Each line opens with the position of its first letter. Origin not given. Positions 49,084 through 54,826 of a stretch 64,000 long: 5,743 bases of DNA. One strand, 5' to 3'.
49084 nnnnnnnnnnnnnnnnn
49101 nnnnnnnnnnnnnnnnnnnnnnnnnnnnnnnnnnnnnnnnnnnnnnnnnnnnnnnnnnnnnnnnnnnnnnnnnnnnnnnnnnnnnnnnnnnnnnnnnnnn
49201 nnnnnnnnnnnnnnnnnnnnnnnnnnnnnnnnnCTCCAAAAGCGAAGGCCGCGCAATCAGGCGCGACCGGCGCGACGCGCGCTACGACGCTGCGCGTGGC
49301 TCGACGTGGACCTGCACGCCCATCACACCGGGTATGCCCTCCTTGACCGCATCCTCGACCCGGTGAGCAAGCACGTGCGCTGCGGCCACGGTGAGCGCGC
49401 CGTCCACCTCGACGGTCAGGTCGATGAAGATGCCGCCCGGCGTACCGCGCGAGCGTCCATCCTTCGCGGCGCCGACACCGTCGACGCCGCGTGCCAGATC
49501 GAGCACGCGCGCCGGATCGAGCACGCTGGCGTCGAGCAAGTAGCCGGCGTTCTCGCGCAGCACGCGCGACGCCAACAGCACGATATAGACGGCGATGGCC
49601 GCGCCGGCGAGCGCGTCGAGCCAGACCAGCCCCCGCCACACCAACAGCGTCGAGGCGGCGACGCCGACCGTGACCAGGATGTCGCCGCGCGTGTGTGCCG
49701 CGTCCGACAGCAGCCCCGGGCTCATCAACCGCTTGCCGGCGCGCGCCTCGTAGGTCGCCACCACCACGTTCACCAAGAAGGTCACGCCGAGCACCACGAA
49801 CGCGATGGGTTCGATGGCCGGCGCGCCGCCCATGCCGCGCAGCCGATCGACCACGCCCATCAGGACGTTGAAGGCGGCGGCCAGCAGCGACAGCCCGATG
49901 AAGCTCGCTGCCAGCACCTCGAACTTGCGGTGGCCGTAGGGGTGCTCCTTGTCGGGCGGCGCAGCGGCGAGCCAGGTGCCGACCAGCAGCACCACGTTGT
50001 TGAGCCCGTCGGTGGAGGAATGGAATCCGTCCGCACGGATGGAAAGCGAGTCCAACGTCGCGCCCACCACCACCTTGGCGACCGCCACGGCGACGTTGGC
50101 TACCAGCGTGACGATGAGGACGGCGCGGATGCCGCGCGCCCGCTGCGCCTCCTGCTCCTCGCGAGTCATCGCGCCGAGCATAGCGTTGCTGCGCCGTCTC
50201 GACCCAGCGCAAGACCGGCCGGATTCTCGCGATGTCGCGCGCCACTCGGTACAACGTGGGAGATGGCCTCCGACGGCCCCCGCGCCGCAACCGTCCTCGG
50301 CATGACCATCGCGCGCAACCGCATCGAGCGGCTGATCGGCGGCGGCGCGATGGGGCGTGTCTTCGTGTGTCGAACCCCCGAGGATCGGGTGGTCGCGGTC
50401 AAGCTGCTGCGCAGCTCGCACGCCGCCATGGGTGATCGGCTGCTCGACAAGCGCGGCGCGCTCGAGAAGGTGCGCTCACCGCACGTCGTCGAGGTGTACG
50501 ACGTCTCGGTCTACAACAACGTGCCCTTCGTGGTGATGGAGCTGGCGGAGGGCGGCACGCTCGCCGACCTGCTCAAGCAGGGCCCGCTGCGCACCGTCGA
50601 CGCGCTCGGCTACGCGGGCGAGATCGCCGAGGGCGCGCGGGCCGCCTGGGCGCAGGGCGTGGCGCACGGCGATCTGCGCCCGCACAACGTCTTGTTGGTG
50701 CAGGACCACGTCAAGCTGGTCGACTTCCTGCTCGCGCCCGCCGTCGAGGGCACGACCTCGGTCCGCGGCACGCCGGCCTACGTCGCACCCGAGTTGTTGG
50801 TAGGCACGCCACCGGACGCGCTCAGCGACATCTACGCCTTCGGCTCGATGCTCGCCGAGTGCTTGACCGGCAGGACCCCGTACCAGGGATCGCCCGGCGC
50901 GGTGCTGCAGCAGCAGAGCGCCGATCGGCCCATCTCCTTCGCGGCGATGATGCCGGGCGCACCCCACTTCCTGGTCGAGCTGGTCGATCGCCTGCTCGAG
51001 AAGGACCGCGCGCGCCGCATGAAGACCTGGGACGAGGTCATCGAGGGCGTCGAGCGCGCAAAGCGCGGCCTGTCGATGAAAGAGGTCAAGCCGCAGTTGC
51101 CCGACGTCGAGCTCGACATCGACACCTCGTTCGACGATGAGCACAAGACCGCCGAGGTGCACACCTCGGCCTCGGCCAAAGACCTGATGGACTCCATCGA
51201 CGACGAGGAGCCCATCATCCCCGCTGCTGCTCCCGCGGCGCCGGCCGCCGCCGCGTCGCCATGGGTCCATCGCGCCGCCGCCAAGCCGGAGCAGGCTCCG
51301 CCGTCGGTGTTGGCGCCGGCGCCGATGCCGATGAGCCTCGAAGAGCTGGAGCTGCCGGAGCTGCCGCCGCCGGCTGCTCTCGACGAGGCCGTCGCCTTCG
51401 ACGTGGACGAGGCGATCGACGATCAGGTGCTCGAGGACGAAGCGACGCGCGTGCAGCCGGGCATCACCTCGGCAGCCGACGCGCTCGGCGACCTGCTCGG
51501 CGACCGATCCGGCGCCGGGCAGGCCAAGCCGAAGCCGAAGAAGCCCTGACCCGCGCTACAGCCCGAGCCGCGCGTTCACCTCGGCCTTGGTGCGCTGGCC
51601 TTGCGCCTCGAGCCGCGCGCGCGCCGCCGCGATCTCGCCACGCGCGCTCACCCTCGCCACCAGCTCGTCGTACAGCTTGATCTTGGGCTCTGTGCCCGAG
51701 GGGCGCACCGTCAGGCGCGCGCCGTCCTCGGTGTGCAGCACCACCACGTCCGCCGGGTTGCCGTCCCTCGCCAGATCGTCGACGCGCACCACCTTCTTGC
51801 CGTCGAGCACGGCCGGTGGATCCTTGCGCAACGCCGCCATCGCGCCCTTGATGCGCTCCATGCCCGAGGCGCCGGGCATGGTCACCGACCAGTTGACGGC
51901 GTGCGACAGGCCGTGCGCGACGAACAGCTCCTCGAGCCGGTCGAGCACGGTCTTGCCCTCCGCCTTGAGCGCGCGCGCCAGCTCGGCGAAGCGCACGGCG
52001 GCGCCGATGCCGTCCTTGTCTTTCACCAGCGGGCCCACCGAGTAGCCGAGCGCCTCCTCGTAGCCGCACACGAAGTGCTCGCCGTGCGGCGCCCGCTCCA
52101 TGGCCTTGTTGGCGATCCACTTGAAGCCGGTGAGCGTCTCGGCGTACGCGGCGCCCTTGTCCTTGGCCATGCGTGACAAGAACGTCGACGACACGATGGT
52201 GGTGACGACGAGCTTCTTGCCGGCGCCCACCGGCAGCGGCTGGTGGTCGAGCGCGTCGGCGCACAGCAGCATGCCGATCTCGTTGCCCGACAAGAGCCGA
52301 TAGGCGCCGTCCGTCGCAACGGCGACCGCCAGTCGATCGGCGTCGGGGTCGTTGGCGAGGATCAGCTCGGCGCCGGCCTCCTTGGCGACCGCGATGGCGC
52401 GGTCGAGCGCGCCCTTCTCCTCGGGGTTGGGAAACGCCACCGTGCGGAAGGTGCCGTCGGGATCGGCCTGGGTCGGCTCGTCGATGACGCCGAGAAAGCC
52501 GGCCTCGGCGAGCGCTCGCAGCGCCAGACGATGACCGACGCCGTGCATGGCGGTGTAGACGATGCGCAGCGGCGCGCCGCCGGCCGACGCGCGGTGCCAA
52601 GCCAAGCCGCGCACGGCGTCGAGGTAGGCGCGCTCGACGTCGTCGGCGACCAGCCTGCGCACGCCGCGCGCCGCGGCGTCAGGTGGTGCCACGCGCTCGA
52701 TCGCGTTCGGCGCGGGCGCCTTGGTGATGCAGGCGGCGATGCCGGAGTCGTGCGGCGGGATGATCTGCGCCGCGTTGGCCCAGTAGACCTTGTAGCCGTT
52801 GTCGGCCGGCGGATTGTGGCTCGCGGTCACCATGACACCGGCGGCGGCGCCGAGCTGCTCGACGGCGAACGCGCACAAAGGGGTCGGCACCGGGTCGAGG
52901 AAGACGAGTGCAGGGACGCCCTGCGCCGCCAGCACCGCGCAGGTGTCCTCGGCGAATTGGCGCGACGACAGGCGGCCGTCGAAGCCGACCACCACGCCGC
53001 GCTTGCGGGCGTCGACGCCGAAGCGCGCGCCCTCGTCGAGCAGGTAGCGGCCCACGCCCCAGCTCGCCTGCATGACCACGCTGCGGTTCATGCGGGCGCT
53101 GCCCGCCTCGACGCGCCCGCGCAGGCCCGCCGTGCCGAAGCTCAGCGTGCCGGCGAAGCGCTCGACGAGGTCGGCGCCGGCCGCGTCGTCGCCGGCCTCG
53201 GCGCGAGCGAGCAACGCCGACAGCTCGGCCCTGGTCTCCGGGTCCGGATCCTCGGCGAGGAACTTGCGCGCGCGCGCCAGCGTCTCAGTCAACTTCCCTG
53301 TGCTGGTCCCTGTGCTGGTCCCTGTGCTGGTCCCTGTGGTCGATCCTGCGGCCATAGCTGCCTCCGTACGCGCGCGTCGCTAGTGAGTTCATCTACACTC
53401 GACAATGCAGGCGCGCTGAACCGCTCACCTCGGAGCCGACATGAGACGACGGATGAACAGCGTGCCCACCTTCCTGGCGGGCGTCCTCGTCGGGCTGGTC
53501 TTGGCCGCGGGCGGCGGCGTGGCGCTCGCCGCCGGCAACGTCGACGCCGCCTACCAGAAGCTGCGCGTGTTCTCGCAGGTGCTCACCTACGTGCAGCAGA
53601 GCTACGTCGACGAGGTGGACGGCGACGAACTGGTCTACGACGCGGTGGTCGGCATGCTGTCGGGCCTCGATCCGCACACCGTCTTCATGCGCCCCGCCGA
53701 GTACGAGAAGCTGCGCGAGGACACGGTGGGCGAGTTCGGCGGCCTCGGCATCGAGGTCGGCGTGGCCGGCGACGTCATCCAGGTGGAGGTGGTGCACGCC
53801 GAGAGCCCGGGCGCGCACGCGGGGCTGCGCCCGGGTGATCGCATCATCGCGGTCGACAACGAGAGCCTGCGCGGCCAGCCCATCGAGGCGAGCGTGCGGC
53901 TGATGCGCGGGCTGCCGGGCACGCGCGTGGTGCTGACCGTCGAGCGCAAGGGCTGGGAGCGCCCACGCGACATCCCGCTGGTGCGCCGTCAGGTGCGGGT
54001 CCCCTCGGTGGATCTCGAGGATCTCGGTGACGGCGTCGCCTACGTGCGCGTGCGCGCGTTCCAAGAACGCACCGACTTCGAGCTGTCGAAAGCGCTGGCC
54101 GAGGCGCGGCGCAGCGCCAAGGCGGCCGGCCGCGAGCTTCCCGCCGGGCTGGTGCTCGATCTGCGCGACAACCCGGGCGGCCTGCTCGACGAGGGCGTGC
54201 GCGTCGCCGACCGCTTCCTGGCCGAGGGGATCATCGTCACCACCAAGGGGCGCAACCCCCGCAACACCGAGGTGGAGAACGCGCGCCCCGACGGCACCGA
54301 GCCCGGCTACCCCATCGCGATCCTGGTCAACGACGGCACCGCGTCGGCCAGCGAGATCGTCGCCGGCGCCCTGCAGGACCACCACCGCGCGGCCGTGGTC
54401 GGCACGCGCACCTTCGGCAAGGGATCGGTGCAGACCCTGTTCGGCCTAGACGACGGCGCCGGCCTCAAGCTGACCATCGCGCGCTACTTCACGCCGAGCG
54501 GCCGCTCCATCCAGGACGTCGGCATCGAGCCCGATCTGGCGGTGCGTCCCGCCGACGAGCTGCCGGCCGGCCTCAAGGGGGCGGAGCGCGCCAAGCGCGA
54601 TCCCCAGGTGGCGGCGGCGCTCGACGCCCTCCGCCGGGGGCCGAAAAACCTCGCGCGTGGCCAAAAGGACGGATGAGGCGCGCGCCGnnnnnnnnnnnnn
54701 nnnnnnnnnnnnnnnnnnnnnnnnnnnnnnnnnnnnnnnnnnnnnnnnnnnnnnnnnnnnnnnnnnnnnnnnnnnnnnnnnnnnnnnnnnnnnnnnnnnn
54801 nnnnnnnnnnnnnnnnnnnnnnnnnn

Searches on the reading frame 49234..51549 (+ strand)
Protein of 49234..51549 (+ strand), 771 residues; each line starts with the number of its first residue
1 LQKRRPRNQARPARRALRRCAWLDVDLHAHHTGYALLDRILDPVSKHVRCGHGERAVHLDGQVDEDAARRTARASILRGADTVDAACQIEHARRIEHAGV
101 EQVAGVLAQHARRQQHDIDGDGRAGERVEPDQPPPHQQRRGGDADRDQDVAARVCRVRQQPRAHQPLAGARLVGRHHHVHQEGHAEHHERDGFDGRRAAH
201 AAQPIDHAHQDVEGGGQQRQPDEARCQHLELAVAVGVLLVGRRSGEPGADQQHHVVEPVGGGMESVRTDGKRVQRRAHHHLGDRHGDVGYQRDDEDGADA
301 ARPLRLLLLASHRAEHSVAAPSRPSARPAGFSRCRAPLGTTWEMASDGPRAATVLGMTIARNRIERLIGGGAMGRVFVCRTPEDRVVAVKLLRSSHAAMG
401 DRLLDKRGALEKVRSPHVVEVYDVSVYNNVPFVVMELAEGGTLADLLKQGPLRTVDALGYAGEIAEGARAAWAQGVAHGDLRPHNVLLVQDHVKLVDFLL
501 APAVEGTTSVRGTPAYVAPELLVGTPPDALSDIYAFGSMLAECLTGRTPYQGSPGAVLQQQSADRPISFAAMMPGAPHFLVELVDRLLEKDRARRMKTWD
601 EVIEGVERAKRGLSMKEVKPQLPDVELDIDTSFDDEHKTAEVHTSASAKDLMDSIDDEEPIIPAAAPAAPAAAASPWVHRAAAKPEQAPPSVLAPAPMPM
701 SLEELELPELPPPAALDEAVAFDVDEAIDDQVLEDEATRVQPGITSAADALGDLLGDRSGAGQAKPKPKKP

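Call 54: search_protein_families(library=pfam, proteins=[window:49234-51549:+], max_evalue=0.001)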
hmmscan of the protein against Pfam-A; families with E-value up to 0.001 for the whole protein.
window:49234-51549:+ (771 aa): 3 families
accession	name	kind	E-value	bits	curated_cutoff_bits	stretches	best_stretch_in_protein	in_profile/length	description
PF00069.31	Pkinase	-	3.1e-37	128.9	31.7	1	364-597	3-253/263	Protein kinase domain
PF07714.23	PK_Tyr_Ser-Thr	-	3.4e-25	89.3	23.1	1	364-596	3-249/258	Protein tyrosine and serine/threonine kinase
PF19974.5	TCAD9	-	9.9e-06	25.4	40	1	463-498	286-321/429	Ternary complex associated domain 9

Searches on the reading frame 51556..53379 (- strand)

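Call 54: search_protein_families(library=pfam, proteins=[window:51556-53379:-], max_evalue=0.001)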
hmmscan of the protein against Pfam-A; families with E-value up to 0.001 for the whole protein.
window:51556-53379:- (607 aa): 4 families
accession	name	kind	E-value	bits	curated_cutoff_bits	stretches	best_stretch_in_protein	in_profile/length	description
PF02878.22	PGM_PMM_I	-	2.3e-38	131.5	22.5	1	80-221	3-134/138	Phosphoglucomutase/phosphomannomutase, alpha/beta/alpha domain I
PF02879.22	PGM_PMM_II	-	3.3e-24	85.8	29.3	1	251-353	2-99/103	Phosphoglucomutase/phosphomannomutase, alpha/beta/alpha domain II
PF02880.22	PGM_PMM_III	-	7.6e-16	58.7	20.7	1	365-485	2-111/115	Phosphoglucomutase/phosphomannomutase, alpha/beta/alpha domain III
PF00408.26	PGM_PMM_IV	-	3e-07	30.9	23.1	1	526-572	8-51/68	Phosphoglucomutase/phosphomannomutase, C-terminal domain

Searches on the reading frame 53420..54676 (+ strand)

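Call 54: search_protein_families(library=pfam, proteins=[window:53420-54676:+], max_evalue=0.001)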
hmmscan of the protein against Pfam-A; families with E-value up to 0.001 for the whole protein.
window:53420-54676:+ (418 aa): 5 families
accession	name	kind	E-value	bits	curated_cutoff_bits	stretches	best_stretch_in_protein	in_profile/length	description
PF03572.23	Peptidase_S41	-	8.2e-53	178.8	24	1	206-375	2-165/165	Peptidase family S41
PF17820.7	PDZ_6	-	8.9e-14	51.4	27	1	122-176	2-54/54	PDZ domain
PF13180.12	PDZ_2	-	4.7e-08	33.6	27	1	107-181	1-74/80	PDZ domain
PF00595.29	PDZ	-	6.8e-08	33.2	23.2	1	107-174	10-80/81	PDZ domain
PF22694.1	CtpB_N-like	-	1.1e-06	29.4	27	1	44-90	34-81/85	Activating protease CtpB N-terminal domain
